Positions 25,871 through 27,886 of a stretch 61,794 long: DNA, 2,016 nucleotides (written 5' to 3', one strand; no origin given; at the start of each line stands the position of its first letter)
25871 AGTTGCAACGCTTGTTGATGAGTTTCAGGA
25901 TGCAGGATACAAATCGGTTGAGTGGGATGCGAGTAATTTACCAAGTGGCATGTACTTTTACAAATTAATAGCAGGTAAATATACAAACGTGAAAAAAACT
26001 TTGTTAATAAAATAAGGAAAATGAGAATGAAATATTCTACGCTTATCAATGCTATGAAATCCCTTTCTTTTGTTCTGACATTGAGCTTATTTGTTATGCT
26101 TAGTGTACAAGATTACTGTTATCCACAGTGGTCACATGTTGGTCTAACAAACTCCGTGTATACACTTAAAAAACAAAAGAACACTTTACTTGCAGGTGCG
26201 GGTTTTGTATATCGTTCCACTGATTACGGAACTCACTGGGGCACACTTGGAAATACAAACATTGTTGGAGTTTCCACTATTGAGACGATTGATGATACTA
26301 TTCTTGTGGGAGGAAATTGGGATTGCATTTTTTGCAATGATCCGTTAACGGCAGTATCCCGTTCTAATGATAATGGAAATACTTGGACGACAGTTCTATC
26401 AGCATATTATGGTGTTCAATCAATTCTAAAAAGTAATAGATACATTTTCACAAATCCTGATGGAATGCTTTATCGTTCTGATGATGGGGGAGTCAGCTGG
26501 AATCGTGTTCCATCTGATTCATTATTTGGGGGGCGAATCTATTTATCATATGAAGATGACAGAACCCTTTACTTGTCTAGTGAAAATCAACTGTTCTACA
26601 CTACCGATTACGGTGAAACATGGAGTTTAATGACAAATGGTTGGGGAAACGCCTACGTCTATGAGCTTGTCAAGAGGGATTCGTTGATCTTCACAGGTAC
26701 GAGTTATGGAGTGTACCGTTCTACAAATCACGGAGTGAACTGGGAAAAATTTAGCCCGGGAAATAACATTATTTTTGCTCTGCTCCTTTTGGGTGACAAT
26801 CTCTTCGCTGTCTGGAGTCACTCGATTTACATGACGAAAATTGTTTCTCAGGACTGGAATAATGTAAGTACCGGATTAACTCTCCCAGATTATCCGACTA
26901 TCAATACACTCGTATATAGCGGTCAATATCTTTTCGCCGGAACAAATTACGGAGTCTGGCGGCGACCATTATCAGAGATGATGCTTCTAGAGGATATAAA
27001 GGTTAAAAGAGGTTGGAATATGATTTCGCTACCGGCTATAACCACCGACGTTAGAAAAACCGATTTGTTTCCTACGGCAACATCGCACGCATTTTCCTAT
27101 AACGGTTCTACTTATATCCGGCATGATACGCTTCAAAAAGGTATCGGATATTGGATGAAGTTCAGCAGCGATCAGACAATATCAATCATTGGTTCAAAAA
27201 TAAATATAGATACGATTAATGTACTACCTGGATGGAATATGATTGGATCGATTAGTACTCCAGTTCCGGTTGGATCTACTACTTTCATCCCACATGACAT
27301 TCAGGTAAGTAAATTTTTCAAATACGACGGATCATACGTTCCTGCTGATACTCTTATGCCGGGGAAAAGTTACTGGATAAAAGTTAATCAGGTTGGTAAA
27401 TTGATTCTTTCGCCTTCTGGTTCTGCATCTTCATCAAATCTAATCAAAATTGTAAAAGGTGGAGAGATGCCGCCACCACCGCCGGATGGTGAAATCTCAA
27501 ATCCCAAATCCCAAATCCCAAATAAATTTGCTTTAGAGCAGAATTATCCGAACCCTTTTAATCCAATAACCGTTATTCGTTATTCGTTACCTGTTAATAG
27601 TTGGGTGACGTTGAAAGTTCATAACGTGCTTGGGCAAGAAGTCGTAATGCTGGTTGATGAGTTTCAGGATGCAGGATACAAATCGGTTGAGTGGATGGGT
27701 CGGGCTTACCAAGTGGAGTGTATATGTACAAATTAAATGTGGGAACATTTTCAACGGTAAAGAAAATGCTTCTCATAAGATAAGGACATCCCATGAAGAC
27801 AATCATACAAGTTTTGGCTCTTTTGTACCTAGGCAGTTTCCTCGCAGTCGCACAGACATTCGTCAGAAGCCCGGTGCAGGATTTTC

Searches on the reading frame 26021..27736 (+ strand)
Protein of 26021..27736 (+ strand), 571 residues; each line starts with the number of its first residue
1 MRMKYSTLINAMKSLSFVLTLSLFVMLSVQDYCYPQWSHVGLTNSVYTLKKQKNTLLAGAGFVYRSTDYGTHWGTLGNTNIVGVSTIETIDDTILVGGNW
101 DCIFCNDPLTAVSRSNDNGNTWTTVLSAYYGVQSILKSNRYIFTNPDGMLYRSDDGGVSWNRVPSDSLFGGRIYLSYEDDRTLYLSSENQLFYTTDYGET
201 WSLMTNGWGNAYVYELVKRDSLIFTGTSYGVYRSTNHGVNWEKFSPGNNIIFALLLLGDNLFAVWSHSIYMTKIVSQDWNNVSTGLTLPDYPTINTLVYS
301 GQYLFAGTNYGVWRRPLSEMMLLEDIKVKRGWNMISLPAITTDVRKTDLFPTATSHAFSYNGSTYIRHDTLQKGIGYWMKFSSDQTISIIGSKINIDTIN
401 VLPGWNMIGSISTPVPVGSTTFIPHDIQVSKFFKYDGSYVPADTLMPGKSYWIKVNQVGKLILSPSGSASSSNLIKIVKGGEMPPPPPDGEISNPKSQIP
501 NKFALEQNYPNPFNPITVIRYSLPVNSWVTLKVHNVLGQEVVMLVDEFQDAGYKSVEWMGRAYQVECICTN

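Call 90: search_protein_families(library=pfam, proteins=[window:26021-27736:+])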
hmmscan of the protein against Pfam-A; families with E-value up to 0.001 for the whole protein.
window:26021-27736:+ (571 aa): 2 families
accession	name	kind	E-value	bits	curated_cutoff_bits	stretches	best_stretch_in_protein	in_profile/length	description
PF15902.12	Sortilin-Vps10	-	2.8e-12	46.6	33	2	149-244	2-112/446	Sortilin, neurotensin receptor 3,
PF02012.26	BNR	-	1.3e-06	27.9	27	0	192-203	1-12/12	BNR/Asp-box repeat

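Call 91: search_protein_families(library=ncbifam, proteins=[window:26021-27736:+], max_evalue=0.01)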
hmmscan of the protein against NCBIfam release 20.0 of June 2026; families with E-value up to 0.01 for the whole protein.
window:26021-27736:+ (571 aa): 3 families
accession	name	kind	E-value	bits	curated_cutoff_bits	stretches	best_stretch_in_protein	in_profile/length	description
NF045728.1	glycosyl_F510_1955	equivalog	2.6e-14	53.1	175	1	113-209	75-178/246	F510_1955 family glycosylhydrolase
NF010237.0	PRK13684.1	equivalog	2.5e-05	23.4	326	0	149-242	67-165/334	photosynthesis system II assembly factor Ycf48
TIGR04183.1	Por_Secre_tail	domain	0.0062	16.5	23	0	509-543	2-34/72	T9SS type A sorting domain-containing protein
